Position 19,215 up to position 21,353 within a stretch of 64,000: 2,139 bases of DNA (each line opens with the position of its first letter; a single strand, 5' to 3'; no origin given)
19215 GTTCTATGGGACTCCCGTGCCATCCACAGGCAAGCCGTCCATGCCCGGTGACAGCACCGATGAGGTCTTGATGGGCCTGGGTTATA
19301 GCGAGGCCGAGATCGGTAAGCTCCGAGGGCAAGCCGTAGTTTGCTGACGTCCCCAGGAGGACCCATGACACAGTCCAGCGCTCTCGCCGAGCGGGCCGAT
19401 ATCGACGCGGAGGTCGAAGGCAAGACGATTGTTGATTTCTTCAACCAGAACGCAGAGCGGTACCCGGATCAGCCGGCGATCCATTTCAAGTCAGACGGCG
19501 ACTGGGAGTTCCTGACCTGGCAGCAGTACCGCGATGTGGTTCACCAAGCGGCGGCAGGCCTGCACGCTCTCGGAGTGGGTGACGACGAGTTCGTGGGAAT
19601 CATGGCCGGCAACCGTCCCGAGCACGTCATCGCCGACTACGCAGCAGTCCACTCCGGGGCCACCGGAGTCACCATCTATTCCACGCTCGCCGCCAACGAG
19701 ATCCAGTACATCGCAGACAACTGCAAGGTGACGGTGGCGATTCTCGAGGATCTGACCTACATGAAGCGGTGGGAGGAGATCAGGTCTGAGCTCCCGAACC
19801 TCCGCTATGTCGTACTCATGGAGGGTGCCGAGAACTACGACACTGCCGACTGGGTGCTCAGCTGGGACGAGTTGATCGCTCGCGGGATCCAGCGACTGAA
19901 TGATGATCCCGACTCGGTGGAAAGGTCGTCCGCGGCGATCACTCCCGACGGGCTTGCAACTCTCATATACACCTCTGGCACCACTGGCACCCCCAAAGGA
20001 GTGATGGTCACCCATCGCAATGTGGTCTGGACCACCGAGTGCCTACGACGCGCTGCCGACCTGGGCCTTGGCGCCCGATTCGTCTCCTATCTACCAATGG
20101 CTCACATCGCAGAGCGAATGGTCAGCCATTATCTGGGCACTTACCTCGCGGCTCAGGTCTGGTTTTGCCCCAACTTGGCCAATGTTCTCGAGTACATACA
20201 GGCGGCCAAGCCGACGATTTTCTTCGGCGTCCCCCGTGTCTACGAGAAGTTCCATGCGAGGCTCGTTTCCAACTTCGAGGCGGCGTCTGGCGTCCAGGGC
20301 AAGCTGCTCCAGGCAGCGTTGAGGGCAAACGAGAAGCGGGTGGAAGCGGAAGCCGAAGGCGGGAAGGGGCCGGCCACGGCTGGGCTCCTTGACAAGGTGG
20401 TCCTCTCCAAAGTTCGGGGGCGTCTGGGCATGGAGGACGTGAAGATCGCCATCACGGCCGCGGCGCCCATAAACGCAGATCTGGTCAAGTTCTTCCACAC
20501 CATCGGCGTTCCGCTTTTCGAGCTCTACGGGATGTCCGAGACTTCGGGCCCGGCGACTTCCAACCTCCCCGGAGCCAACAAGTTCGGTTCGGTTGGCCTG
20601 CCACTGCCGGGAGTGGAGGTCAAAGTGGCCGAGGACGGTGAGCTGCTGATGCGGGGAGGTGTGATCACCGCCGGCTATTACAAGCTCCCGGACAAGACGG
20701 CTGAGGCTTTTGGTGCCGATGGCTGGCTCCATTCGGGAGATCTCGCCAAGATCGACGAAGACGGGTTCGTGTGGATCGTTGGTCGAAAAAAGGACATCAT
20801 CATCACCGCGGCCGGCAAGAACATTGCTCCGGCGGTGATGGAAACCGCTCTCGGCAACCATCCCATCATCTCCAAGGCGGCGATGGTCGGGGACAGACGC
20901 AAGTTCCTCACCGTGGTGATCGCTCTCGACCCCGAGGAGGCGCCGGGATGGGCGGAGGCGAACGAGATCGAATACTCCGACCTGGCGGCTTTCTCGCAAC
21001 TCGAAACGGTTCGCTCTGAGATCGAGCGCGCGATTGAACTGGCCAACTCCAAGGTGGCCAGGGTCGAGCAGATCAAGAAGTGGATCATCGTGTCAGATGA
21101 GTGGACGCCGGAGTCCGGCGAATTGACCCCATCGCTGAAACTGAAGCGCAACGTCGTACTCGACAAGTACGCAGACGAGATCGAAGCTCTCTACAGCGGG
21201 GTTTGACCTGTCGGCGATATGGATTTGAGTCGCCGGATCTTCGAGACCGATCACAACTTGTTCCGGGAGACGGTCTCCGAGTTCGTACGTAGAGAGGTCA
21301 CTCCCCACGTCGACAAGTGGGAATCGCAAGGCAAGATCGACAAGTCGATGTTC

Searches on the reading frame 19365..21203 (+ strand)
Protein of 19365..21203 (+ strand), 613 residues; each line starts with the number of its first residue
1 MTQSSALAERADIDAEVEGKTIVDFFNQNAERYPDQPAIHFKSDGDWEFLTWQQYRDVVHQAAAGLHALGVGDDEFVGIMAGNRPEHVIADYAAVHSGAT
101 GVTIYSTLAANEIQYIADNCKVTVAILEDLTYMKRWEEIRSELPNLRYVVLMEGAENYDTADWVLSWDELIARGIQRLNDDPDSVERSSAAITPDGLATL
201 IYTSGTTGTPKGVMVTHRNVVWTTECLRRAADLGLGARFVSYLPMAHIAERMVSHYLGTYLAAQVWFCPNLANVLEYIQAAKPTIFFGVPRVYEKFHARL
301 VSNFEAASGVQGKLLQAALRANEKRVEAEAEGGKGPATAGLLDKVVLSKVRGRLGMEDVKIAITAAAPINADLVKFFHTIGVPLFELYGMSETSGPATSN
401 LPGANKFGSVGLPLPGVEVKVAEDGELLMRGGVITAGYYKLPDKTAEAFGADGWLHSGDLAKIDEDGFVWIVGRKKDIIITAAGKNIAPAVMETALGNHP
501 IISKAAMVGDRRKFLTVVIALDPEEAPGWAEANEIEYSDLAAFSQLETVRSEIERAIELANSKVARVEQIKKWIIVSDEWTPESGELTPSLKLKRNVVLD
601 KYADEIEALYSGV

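Call 96: search_protein_families(library=pfam, proteins=[window:19365-21203:+], max_evalue=0.00001)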
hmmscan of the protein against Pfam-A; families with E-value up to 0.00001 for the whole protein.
window:19365-21203:+ (613 aa): 2 families
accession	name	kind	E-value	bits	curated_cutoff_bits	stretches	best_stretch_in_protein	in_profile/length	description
PF00501.34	AMP-binding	-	1.4e-76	258.2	29.9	1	26-439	1-384/384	AMP-binding enzyme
PF23562.2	AMP-binding_C_3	-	3.3e-15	57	20.8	1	477-611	2-121/124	AMP-binding enzyme C-terminal domain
